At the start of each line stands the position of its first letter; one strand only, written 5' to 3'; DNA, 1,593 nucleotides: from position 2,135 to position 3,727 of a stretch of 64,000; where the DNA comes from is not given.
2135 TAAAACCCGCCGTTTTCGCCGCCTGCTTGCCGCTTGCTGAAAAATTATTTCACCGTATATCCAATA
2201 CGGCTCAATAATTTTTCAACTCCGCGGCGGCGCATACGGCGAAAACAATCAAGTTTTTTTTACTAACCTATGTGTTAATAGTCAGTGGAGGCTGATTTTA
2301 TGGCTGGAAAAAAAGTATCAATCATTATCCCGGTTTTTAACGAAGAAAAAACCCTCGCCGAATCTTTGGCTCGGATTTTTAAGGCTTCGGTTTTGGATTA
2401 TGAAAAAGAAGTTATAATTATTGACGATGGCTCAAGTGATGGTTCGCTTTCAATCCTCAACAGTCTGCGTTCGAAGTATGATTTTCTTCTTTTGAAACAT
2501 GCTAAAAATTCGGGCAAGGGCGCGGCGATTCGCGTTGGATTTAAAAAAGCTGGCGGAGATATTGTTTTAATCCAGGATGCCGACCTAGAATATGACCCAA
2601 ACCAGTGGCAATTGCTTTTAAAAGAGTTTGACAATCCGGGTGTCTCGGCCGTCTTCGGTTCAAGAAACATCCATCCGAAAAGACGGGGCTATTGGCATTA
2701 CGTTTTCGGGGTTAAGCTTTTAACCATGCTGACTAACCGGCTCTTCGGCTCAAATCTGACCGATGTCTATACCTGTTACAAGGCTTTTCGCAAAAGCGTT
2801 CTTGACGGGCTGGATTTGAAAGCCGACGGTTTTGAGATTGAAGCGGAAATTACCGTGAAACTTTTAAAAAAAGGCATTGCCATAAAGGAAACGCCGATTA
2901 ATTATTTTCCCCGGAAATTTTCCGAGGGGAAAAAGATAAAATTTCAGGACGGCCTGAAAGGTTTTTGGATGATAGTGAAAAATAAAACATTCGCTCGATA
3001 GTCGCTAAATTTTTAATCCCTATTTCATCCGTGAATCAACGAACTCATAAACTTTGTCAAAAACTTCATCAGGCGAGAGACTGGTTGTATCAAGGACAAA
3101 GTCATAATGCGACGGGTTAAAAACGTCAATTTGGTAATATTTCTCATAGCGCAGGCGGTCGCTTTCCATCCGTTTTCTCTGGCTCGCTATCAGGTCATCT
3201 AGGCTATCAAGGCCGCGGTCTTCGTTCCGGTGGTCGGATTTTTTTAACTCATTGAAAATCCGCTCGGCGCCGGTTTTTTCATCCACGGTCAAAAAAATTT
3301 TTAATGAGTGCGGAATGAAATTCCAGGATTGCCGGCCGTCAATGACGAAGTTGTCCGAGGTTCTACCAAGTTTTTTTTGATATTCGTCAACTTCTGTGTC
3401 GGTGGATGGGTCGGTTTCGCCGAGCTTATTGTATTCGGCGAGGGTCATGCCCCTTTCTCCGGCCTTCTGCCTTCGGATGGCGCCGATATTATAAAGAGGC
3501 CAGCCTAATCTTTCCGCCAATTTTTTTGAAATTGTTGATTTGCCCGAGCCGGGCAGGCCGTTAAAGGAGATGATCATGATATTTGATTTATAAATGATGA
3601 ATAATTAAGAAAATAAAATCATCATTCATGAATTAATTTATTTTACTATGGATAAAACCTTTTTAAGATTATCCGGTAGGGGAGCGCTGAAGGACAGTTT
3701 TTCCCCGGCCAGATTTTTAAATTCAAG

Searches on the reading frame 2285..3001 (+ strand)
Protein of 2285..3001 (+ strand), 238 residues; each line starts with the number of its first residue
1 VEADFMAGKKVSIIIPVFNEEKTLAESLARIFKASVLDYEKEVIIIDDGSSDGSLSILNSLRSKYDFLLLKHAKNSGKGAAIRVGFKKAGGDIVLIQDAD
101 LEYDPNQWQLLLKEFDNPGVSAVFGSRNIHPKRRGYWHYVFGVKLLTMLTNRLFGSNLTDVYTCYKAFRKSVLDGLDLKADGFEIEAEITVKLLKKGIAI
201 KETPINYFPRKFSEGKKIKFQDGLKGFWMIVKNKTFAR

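Call 82: search_protein_families(library=pfam, proteins=[window:2285-3001:+], max_evalue=0.0001)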
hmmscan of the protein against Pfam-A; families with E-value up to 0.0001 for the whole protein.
window:2285-3001:+ (238 aa): 3 families
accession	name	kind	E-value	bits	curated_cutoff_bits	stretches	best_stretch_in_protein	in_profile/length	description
PF00535.33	Glycos_transf_2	-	9.4e-36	123.7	23.3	1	12-174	1-165/168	Glycosyl transferase family 2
PF10111.15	Glyco_tranf_2_2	-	1.7e-09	38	27.3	1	12-108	1-99/276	Glycosyltransferase like family 2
PF13641.12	Glyco_tranf_2_3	-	6.8e-05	23.4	27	1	11-146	3-132/230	Glycosyltransferase like family 2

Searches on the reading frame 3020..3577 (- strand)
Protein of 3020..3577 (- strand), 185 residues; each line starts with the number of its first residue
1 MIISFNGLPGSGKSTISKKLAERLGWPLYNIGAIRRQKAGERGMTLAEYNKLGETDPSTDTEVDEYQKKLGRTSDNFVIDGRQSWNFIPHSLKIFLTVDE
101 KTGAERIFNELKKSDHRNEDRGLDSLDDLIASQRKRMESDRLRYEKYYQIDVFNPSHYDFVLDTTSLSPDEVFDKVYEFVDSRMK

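Call 82: search_protein_families(library=pfam, proteins=[window:3020-3577:-], max_evalue=0.0001)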
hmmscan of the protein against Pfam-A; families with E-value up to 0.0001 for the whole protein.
window:3020-3577:- (185 aa): 6 families
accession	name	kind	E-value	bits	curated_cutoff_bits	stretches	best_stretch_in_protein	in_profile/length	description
PF13189.12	Cytidylate_kin2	-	3.2e-15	57.2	28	1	2-165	1-175/176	Cytidylate kinase-like family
PF02224.24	Cytidylate_kin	-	2.7e-13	50.6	26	1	62-180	101-209/211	Cytidylate kinase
PF13207.12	AAA_17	-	6.9e-12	46.2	27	1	7-83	2-80/136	AAA domain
PF13238.12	AAA_18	-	9.2e-12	46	29.4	1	3-111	1-112/128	AAA domain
PF13671.12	AAA_33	-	2.3e-06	28.4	27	1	3-80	2-76/143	AAA domain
PF07931.18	CPT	-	1.2e-05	25.6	22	0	129-179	119-170/172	Chloramphenicol phosphotransferase-like protein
